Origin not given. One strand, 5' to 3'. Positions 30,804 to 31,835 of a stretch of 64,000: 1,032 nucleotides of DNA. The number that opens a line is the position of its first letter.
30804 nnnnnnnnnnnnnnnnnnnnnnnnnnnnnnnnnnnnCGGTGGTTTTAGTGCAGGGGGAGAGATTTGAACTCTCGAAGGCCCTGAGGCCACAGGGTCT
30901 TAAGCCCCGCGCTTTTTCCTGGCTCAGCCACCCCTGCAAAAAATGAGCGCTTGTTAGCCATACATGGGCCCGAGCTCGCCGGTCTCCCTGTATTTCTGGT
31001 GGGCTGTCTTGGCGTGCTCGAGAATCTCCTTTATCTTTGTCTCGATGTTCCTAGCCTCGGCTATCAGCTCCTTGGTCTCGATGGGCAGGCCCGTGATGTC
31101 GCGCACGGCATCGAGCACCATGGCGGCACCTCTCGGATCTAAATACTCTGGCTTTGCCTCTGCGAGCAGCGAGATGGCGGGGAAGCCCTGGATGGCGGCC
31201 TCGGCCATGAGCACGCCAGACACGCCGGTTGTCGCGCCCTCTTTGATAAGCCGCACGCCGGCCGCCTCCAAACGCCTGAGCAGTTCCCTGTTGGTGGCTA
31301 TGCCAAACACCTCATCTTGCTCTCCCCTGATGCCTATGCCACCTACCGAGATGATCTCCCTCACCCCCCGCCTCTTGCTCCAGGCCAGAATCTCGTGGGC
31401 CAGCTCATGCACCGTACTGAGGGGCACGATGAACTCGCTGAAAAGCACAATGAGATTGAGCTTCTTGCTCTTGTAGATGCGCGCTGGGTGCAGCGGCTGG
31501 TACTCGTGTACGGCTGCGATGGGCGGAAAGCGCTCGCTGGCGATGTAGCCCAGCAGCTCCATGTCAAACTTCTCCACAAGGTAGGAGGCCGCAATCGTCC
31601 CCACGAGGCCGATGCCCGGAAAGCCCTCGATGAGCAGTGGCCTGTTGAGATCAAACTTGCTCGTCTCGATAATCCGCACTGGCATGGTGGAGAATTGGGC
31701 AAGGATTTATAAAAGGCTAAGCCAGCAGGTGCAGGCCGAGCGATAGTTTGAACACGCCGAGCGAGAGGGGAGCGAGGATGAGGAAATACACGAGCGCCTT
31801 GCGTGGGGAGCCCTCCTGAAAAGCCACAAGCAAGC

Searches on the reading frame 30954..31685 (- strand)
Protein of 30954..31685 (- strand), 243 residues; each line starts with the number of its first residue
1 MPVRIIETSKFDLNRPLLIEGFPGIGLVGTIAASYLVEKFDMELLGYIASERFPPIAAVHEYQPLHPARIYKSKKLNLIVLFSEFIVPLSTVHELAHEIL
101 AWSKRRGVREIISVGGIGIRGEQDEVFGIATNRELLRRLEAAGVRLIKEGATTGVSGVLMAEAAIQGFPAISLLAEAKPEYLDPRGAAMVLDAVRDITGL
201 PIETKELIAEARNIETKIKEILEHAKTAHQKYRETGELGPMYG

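Call 5: search_protein_families(library=pfam, proteins=[window:30954-31685:-], max_evalue=0.01)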
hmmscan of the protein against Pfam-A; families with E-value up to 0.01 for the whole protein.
window:30954-31685:- (243 aa): 1 family
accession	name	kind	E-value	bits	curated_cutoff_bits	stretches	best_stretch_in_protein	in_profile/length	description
PF09754.15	PAC2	-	1.6e-47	162.5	25.8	1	18-221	1-214/215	PAC2 family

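Call 21: find_related_loci(query=window:30954-31685:-, collection=genome_contigs, flank=5000)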
Query window:30954-31685:- (243 aa) in genome_contigs; peptide patterns used: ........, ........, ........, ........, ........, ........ (x = any residue, [..] = any of these).
183 stretches matched a pattern; 7 encode a relative of the query (tblastn E <= 1e-3); 7 distinct loci.
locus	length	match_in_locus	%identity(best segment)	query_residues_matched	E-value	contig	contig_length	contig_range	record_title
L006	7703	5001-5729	90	1-243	2e-149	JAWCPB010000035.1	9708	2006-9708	MAG: Candidatus Micrarchaeia archaeon isolate JZ-2_201808_bins_178 JZ-2_201808_bins_178_scaffold_35, whole genome shotgu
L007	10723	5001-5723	69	3-243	8e-115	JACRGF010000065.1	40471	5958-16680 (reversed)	MAG: Candidatus Micrarchaeota archaeon isolate NC_groundwater_1744_Pr3_B-0.1um_47_56 SR-2_scaffold_141_3847449, whole ge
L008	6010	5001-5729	63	1-243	9e-108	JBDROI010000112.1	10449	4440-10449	MAG: Candidatus Micrarchaeota archaeon isolate MEGAHIT-group-1.946 k141_3406103, whole genome shotgun sequence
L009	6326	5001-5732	63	1-243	4e-107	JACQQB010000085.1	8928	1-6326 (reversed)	MAG: Candidatus Micrarchaeota archaeon isolate NC_groundwater_1322_Ag_S-0.2um_40_33 S_p2_S4_coassembly_k141_2897449, who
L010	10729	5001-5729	60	1-243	3e-101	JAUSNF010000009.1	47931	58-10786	MAG: Candidatus Burarchaeum sp. isolate E19_metabat.bin.22 E19_k141_306397, whole genome shotgun sequence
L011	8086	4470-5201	59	1-243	9e-99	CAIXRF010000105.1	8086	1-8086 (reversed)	uncultured Candidatus Micrarchaeota archaeon isolate AlinenSediments_bin-2344 genome assembly, contig: bin-2344:105/138,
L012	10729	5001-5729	59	1-243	2e-94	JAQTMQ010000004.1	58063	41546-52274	MAG: Candidatus ainarchaeum sp. isolate STA_44 NODE_1042_length_58063_cov_3.541977_Sandtown_A, whole genome shotgun sequ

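Call 79: search_protein_families(library=pfam, proteins=[L006:5911-7029:-], max_evalue=0.01)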
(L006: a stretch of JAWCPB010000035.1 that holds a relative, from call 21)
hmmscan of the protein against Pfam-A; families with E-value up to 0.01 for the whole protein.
L006:5911-7029:- (372 aa): 1 family
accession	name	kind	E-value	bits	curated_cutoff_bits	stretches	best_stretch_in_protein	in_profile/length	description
PF07745.19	Glyco_hydro_53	-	4.6e-05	23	24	1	175-301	130-260/340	Glycosyl hydrolase family 53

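Call 92: find_homologous_proteins(query=window:30954-31685:-, max_evalue=1e-60)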
Query window:30954-31685:- (243 aa): 272 proteins with E <= 1e-60 among 2578 candidates; the best 120 are listed.
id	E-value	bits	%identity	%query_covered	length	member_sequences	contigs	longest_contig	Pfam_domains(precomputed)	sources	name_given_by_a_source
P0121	1.4e-151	521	100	100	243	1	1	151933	PF09754.16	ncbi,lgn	ncbi:MAG: proteasome assembly chaperone family protein [Candidatus Micrarchaeia archaeon]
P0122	6.4e-139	479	90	100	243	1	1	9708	PF09754.16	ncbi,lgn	ncbi:MAG: proteasome assembly chaperone family protein [Candidatus Micrarchaeia archaeon]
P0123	3.7e-128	444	83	99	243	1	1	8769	PF09754.16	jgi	-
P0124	9.5e-106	371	69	100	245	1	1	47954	PF09754.16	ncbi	-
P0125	3.1e-105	369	68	99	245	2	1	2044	PF09754.16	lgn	-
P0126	4.9e-104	365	68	99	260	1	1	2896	PF09754.16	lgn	-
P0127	5.4e-103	362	68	99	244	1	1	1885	PF09754.16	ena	-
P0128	4.3e-100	352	63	100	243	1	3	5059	PF09754.16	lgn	-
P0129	1.4e-99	351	66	100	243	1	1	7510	PF09754.16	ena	-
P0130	5.9e-99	349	62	100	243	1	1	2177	PF09754.16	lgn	-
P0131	2.4e-98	347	63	100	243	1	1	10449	PF09754.16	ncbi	ncbi:MAG: proteasome assembly chaperone family protein [Candidatus Micrarchaeota archaeon]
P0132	4.0e-98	346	62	100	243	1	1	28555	PF09754.16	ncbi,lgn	ncbi:MAG: proteasome assembly chaperone family protein [Candidatus Micrarchaeia archaeon]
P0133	2.8e-97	343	63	100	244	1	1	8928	PF09754.16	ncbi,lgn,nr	ncbi:proteasome assembly chaperone family protein [Candidatus Micrarchaeota archaeon]|nr:proteasome 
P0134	3.3e-97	343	63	100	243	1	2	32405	PF09754.16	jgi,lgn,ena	-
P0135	4.0e-97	343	63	100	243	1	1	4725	PF09754.16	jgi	jgi:uncharacterized protein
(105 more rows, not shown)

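Call 93: find_encoding_contigs(protein=P0123, flank=6000, max_places=2)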
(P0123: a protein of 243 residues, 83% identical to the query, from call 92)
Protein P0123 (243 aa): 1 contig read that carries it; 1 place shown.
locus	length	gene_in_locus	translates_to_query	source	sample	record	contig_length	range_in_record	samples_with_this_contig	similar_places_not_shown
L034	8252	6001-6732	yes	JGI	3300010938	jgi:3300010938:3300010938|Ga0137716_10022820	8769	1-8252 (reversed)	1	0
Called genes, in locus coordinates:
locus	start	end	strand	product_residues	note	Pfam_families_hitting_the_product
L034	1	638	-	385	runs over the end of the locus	?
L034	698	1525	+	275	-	PF01134:GIDA (weak), PF01494:FAD_binding_3 (faint), PF03486:HI0933_like (faint), PF12831:FAD_oxidored, PF13450:NAD_binding_8 (weak)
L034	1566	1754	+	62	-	-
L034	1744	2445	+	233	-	PF01255:Prenyltransf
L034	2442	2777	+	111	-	PF02643:DUF192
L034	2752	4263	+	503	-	PF00437:T2SSE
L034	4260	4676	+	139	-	-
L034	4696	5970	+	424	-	-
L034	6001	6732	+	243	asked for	PF09754:PAC2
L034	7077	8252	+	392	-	?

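Call 95: search_protein_families(library=pfam, proteins=[L034:7077-8252:+], max_evalue=0.01)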
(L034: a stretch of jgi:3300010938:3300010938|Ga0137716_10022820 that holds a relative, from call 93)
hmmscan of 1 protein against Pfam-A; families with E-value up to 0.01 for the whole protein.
L034:7077-8252:+ (392 aa): 1 family
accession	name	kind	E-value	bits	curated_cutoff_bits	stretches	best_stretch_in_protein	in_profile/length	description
PF01555.25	N6_N4_Mtase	-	1e-24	88.2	26.7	1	173-327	1-131/221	DNA methylase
